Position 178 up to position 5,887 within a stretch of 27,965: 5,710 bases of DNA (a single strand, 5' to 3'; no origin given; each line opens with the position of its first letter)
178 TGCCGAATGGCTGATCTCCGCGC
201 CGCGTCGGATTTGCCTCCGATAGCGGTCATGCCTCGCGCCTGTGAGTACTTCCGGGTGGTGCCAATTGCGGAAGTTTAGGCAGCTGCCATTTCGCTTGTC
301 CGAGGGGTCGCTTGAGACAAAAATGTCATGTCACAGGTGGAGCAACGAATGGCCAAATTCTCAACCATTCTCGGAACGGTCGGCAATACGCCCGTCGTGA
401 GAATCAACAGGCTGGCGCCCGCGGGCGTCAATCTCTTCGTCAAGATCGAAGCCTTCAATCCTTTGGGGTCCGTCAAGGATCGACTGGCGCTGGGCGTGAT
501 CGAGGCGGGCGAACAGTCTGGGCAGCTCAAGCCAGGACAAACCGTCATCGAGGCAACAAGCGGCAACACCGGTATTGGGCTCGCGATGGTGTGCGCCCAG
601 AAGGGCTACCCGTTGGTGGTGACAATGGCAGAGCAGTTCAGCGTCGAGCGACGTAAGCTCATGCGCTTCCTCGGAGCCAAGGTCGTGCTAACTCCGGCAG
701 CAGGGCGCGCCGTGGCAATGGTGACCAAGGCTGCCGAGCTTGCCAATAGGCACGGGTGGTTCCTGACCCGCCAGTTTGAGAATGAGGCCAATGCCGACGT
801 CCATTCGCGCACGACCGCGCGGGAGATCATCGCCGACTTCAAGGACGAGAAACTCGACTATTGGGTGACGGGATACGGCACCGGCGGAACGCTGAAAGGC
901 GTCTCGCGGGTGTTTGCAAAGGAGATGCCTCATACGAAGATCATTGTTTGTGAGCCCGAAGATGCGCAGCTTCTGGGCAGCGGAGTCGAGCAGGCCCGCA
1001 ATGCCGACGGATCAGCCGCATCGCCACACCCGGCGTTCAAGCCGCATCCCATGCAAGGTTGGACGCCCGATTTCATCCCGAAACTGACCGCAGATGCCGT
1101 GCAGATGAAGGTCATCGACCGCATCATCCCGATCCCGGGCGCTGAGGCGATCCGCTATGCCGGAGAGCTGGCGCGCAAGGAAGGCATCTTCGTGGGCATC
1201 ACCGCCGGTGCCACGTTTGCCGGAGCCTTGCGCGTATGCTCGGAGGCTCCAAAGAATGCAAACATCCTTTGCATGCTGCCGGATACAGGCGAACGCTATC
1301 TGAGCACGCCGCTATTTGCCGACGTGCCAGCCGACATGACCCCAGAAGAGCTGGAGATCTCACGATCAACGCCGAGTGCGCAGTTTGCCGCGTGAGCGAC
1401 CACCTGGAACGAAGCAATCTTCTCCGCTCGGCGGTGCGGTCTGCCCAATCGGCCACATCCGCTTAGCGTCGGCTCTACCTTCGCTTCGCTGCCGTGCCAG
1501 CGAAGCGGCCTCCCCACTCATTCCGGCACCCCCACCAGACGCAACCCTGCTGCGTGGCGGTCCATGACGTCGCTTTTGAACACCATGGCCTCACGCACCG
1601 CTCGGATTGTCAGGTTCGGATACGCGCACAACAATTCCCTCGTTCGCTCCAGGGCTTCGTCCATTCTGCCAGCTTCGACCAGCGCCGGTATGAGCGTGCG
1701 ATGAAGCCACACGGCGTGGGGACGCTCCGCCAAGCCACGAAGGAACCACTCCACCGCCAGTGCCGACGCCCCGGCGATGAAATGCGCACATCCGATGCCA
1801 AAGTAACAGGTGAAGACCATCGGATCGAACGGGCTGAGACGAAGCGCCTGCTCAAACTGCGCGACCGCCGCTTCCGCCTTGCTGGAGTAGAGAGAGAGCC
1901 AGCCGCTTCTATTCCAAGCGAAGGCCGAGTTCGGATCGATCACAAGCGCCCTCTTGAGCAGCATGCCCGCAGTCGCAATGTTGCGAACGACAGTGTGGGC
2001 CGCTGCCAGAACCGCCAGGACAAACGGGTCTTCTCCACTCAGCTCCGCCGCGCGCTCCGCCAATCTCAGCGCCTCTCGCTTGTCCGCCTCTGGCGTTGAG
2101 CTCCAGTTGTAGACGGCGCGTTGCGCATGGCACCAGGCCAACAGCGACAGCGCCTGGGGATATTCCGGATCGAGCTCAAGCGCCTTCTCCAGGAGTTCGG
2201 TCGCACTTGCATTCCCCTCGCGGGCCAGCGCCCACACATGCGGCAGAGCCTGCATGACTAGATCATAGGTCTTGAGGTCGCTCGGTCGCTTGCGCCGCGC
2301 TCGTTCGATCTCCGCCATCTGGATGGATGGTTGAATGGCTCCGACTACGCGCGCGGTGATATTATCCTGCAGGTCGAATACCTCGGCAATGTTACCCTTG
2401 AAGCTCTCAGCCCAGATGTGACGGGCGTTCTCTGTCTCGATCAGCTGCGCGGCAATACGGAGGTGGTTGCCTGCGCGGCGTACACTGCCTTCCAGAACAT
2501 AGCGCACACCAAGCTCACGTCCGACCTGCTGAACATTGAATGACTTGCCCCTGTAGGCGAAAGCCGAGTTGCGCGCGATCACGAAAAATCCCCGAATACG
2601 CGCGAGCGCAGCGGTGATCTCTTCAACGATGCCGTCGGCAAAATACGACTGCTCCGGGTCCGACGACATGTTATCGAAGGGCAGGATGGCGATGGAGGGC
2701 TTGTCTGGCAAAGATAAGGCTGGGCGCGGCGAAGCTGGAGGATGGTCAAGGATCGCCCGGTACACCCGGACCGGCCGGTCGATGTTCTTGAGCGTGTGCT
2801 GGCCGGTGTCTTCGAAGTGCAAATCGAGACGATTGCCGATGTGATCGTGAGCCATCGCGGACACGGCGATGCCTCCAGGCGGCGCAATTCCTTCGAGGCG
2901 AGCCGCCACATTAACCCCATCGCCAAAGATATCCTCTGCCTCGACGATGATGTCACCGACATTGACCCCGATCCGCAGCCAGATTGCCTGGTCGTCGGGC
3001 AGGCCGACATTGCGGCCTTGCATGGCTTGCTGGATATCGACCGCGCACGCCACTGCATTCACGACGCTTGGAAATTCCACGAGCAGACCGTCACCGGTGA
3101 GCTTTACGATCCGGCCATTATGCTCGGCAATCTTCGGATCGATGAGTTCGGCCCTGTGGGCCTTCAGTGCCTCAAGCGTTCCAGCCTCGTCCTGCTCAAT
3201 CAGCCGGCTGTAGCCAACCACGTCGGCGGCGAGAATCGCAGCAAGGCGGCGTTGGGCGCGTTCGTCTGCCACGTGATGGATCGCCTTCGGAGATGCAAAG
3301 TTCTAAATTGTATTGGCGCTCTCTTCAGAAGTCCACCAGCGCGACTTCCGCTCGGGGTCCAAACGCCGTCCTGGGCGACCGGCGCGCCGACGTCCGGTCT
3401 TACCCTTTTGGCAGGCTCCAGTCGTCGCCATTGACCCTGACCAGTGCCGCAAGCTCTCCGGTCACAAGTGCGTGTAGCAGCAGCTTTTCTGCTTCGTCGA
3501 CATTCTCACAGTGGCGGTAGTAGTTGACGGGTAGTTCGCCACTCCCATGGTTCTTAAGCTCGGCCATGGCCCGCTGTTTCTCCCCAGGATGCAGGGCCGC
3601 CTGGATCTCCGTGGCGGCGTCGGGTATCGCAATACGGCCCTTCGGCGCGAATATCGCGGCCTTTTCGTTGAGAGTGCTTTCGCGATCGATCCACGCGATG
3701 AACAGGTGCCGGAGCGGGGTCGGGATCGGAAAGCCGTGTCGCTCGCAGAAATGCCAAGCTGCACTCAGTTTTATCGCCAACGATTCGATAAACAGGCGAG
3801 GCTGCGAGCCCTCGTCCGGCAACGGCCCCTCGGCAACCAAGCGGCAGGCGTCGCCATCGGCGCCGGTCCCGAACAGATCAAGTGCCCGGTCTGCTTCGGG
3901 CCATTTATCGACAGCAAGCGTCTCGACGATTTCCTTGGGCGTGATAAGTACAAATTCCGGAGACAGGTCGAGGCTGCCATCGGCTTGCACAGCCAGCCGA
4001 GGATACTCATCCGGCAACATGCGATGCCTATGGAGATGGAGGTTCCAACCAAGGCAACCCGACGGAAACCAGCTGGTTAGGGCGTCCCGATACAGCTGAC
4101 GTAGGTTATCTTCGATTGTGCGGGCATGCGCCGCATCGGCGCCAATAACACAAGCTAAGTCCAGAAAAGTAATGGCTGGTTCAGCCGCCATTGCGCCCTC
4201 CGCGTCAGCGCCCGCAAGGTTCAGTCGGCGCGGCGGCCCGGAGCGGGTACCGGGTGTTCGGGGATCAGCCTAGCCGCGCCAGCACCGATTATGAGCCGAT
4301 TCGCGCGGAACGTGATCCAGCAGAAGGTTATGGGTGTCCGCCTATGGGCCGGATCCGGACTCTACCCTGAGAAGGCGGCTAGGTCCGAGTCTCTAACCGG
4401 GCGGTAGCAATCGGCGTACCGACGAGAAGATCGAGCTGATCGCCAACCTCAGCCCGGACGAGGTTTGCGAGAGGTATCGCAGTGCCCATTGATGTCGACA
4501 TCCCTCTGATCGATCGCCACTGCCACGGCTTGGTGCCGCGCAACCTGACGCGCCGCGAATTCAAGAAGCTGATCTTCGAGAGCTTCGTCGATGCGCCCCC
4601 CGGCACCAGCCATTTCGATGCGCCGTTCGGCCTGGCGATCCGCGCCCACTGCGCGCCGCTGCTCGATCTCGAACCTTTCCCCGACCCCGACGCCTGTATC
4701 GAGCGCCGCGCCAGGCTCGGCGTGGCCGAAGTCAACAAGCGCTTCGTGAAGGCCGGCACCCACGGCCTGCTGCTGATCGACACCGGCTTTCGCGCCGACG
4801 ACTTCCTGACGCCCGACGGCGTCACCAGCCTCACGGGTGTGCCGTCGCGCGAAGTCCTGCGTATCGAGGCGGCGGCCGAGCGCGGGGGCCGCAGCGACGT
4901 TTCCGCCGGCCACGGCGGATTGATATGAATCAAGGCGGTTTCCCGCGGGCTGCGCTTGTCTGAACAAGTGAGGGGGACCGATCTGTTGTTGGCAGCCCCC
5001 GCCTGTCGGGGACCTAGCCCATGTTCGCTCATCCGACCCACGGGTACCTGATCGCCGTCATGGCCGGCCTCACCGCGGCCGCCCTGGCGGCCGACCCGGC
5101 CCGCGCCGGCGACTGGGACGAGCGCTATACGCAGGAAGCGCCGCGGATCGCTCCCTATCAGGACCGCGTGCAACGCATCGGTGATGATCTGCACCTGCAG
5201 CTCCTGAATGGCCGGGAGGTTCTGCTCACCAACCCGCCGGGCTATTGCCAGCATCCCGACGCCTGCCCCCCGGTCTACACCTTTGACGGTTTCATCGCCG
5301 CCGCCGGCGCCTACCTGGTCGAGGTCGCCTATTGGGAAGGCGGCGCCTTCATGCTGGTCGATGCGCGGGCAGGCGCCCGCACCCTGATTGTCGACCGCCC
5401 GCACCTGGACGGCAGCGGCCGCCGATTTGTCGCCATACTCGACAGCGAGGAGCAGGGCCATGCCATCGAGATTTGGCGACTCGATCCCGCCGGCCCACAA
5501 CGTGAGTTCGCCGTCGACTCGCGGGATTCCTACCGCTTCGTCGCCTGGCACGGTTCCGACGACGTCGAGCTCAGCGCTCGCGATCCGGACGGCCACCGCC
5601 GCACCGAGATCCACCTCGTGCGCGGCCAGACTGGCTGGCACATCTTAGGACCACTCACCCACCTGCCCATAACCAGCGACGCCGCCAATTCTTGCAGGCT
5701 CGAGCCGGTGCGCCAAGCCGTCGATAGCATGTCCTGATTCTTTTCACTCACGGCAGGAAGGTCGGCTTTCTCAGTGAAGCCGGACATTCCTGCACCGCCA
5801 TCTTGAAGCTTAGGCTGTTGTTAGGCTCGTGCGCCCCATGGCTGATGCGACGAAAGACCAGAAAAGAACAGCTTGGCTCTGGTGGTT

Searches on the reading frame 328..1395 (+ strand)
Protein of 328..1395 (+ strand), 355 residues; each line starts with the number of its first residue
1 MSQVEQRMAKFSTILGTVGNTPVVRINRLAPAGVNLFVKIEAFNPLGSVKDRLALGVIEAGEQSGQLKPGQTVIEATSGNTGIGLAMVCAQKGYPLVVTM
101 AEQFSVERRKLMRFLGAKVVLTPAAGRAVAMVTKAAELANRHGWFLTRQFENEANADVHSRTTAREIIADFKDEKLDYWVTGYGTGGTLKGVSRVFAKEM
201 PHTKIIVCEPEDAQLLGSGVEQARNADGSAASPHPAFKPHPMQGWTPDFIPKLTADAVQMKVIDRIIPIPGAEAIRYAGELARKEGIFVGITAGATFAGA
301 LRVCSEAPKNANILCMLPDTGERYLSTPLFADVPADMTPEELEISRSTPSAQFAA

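Call 10: search_protein_families(library=pfam, proteins=[window:328-1395:+])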
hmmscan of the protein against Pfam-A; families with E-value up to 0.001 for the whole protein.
window:328-1395:+ (355 aa): 1 family
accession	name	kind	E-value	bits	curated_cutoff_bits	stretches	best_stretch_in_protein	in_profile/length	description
PF00291.31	PALP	-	3e-68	230.8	35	1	16-319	3-295/295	Pyridoxal-phosphate dependent enzyme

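Call 26: find_encoding_contigs(protein=window:328-1395:+, flank=10000, max_places=10)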
Protein window:328-1395:+ (355 aa): no gene with exactly this product is on record in the collection.

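Call 28: find_encoding_contigs(protein=window:349-1395:+, flank=10000, max_places=10)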
Protein window:349-1395:+ (348 aa): 5 contigs read that carry it; 5 places shown.
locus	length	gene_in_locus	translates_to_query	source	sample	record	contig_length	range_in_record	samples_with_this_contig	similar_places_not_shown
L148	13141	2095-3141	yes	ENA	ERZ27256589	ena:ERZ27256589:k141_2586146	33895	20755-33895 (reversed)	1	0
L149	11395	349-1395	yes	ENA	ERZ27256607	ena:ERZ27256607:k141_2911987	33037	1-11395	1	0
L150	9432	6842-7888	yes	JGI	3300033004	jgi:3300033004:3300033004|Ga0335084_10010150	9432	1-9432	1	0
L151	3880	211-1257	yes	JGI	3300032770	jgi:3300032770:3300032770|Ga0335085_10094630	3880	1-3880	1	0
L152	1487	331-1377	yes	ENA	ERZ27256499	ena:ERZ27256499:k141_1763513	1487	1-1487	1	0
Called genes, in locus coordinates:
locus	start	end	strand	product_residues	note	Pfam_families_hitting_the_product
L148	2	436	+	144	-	?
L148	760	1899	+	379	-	PF00144:Beta-lactamase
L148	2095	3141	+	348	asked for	PF00291:PALP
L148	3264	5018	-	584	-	PF00211:Guanylate_cyc, PF13432:TPR_16 (faint), PF14559:TPR_19 (faint), PF13428:TPR_14 (faint), PF00515:TPR_1 (faint), PF07719:TPR_2 (faint), PF13414:TPR_11 (faint), PF13431:TPR_17 (faint)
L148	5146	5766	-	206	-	-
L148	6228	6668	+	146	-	-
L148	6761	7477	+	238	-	-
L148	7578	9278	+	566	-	PF00916:Sulfate_transp, PF01740:STAS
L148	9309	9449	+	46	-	-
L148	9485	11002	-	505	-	PF00501:AMP-binding, PF13193:AMP-binding_C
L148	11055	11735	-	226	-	PF00392:GntR, PF07729:FCD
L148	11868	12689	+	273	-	PF00497:SBP_bac_3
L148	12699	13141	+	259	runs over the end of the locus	PF00528:BPD_transp_1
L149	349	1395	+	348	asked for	PF00291:PALP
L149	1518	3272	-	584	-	PF00211:Guanylate_cyc, PF13432:TPR_16 (faint), PF14559:TPR_19 (faint), PF13428:TPR_14 (faint), PF00515:TPR_1 (faint), PF07719:TPR_2 (faint), PF13414:TPR_11 (faint), PF13431:TPR_17 (faint)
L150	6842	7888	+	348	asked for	PF00291:PALP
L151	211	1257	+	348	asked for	PF00291:PALP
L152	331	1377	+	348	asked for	PF00291:PALP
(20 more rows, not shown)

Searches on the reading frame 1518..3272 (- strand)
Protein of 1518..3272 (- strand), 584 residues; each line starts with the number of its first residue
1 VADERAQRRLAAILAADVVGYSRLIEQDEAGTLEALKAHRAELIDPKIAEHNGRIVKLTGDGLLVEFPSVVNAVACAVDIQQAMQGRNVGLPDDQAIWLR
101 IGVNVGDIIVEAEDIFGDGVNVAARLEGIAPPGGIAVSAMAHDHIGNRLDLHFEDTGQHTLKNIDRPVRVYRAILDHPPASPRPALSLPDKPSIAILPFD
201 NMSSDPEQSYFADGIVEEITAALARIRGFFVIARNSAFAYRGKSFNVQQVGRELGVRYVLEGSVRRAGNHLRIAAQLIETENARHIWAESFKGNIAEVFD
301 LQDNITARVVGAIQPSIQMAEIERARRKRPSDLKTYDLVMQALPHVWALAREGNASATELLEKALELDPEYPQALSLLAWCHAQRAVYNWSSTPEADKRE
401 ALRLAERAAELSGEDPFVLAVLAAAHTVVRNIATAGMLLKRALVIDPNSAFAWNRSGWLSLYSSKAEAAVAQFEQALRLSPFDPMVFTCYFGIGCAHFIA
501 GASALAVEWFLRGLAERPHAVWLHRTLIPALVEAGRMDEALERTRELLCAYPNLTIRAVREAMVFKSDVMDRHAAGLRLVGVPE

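Call 10: search_protein_families(library=pfam, proteins=[window:1518-3272:-])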
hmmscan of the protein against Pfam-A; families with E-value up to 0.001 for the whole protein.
window:1518-3272:- (584 aa): 11 families
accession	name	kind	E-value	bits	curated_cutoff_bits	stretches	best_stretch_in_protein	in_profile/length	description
PF00211.25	Guanylate_cyc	-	1.2e-10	41.8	21.9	1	12-162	10-171/183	Adenylate and Guanylate cyclase catalytic domain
PF13431.12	TPR_17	-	1.4e-08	34.8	24.4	0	360-383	1-24/34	Tetratricopeptide repeat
PF13414.12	TPR_11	-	8.1e-08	32.3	26.8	0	357-379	13-35/42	TPR repeat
PF00515.34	TPR_1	-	7.6e-07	29.1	27.8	0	450-481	1-32/34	Tetratricopeptide repeat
PF13428.12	TPR_14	-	3.7e-06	27.5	23.5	0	355-379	18-42/44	Tetratricopeptide repeat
PF14559.12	TPR_19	-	1.1e-05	26.1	25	0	354-384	7-37/68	Tetratricopeptide repeat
PF13432.12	TPR_16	-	1.9e-05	25.5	32.7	1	459-519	6-63/65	Tetratricopeptide repeat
PF07719.23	TPR_2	-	1.9e-05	24.9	27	0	450-481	1-32/34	Tetratricopeptide repeat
PF23914.1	TPR_CcmH_CycH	-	5e-05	23.6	42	0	437-490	37-90/158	Cytochrome c-type biogenesis protein H TPR domain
PF13181.12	TPR_8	-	9.3e-05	22.7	25.7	0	452-481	3-32/34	Tetratricopeptide repeat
PF25062.1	ARM_TT21_N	-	0.00013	22.2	40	0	396-478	79-164/222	Tetratricopeptide repeat protein 21 N-terminal ARM repeat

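Call 56: list_cluster_members(proteins=[P0001, P0121, P0126, window:1518-3272:-, window:12627-13394:+, window:13428-13808:-])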
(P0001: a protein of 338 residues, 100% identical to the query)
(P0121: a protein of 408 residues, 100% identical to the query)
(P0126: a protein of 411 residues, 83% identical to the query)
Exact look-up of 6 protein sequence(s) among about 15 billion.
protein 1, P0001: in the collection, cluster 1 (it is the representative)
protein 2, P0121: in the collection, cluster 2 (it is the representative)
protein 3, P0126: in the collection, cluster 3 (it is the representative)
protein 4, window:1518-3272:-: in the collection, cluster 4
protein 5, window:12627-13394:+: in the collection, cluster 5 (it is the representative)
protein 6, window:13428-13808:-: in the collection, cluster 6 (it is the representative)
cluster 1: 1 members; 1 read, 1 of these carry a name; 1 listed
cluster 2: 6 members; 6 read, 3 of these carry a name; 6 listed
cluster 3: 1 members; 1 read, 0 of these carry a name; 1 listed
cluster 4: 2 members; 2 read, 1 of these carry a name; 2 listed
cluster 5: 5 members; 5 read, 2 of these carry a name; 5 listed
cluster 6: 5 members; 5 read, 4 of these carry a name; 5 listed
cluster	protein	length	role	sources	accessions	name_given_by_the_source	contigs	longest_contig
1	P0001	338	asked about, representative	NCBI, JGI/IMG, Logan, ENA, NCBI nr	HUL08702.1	MAG TPA: TerC family protein [Candidatus Acidoferrum sp.] | TerC family protein [Candidatus Acidoferrum sp.]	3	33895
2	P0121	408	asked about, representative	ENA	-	-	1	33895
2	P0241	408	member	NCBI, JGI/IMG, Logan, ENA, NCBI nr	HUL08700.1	MAG TPA: site-specific integrase [Candidatus Acidoferrum sp.] | site-specific integrase [Candidatus Acidoferrum sp.]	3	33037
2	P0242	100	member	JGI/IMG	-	integrase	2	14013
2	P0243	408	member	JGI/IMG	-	integrase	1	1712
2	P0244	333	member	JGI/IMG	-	-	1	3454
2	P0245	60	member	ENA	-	-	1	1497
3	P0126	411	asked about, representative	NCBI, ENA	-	-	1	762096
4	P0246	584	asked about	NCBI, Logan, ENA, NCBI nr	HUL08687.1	MAG TPA: adenylate/guanylate cyclase domain-containing protein [Candidatus Acidoferrum ... | adenylate/guanylate cyclase domain-containing protein [Candidatus Acidoferrum sp.]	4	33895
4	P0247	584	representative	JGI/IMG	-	-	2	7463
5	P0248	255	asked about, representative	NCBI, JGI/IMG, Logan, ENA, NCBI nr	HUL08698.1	MAG TPA: SDR family oxidoreductase [Candidatus Acidoferrum sp.] | SDR family oxidoreductase [Candidatus Acidoferrum sp.]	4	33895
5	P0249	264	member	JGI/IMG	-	NAD(P)-dependent dehydrogenase (short-subunit alcohol dehydrogenase family)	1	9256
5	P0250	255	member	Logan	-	-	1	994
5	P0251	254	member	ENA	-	-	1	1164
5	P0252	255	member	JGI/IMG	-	-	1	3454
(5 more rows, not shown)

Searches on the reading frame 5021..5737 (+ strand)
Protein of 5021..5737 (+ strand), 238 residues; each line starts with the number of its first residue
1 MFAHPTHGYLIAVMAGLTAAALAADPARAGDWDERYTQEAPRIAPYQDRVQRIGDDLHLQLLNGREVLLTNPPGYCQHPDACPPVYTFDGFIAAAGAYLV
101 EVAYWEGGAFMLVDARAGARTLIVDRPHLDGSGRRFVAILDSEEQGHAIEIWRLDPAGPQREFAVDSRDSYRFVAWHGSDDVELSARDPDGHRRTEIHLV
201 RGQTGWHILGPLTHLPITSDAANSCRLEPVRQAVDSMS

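Call 27: find_encoding_contigs(protein=window:5021-5737:+, flank=10000, max_places=10)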
Protein window:5021-5737:+ (238 aa): 8 contigs read that carry it; 8 places shown.
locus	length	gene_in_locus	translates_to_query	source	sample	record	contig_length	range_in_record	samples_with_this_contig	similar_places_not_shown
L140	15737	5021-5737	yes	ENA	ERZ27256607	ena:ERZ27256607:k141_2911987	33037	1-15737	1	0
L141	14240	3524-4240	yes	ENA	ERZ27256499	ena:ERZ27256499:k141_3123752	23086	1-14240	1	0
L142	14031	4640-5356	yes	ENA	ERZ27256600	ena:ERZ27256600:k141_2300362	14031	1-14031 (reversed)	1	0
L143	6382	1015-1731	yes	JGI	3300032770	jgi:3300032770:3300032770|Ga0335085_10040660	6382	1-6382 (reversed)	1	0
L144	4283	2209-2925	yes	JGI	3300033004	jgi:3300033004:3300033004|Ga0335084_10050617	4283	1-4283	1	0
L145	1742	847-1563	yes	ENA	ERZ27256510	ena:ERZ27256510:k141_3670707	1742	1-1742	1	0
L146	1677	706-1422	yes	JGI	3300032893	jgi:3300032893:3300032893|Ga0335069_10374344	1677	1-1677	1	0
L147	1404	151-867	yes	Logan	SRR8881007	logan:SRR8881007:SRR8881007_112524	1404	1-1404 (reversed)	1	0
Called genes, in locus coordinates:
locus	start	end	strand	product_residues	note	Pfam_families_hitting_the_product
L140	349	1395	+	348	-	PF00291:PALP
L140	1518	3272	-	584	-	PF00211:Guanylate_cyc, PF13432:TPR_16 (faint), PF14559:TPR_19 (faint), PF13428:TPR_14 (faint), PF00515:TPR_1 (faint), PF07719:TPR_2 (faint), PF13414:TPR_11 (faint), PF13431:TPR_17 (faint)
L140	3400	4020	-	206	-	-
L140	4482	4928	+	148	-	-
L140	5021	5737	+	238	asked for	-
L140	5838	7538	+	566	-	PF00916:Sulfate_transp, PF01740:STAS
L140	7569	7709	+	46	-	-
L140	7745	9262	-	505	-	PF00501:AMP-binding, PF13193:AMP-binding_C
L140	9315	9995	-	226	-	PF00392:GntR, PF07729:FCD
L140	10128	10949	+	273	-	PF00497:SBP_bac_3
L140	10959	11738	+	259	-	PF00528:BPD_transp_1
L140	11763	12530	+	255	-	PF02463:SMC_N, PF09818:ABC_ATPase (faint), PF00005:ABC_tran, PF13304:AAA_21 (faint)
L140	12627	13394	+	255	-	PF00106:adh_short, PF01370:Epimerase, PF08659:KR, PF13561:adh_short_C2, PF16363:GDP_Man_Dehyd (weak)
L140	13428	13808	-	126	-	PF13683:rve_3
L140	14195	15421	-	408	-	PF13356:Arm-DNA-bind_3, PF00589:Phage_integrase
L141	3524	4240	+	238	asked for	-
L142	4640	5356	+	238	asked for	-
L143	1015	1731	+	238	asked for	-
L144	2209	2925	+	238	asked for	-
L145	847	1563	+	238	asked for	-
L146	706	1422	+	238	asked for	-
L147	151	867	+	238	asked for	-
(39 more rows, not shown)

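Call 35: search_protein_families(library=pfam, max_evalue=0.01, proteins=[window:5021-5737:+])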
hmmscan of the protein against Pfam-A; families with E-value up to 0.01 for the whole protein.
window:5021-5737:+ (238 aa): 0 families

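Call 51: search_protein_families(library=phrogs, max_evalue=0.01, proteins=[window:5021-5737:+])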
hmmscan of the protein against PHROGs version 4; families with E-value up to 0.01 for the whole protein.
window:5021-5737:+ (238 aa): 0 families

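Call 52: search_protein_families(library=ncbifam, max_evalue=0.001, proteins=[window:5021-5737:+])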
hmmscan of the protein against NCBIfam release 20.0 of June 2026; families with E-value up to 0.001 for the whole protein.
window:5021-5737:+ (238 aa): 0 families
